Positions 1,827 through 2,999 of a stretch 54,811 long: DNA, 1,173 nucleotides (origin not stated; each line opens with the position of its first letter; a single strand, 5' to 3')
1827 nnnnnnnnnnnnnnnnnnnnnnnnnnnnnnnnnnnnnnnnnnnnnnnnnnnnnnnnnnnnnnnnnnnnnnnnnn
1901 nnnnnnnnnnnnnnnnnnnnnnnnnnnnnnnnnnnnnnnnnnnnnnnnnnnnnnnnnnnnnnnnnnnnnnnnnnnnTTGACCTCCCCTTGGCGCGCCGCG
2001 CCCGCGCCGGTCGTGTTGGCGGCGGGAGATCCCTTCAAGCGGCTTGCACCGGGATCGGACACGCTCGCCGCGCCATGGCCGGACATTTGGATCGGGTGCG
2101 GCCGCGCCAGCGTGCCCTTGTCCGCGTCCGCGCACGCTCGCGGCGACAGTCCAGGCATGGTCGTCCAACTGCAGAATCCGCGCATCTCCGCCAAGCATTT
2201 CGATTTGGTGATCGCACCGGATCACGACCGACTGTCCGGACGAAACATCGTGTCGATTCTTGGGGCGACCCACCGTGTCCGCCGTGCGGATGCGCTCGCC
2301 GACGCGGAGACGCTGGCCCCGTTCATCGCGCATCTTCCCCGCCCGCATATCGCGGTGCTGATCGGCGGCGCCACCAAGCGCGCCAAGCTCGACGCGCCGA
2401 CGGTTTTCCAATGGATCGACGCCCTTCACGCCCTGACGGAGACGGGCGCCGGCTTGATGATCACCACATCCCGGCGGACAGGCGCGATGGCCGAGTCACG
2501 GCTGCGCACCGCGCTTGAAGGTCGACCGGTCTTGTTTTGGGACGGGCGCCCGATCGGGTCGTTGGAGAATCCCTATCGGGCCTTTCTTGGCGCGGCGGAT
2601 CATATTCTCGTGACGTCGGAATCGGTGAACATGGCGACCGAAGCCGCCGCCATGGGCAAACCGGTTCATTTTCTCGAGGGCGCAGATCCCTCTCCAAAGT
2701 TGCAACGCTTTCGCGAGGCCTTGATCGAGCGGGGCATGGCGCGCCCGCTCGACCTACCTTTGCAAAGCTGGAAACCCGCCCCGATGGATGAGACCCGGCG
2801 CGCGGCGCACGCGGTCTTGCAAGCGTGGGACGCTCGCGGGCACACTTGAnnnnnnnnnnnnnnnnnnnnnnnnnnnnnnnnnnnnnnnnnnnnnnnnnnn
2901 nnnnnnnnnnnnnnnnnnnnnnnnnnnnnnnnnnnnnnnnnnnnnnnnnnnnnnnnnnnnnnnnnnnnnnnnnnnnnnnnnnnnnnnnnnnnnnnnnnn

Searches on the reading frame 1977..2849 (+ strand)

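Call 76: search_protein_families(library=pfam, proteins=[window:1977-2849:+], max_evalue=0.000001)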
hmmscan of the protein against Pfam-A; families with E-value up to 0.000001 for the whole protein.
window:1977-2849:+ (290 aa): 1 family
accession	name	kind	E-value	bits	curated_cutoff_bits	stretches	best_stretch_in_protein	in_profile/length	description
PF06258.17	Mito_fiss_Elm1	-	4.5e-79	266.2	27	1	4-284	28-304/304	Mitochondrial fission ELM1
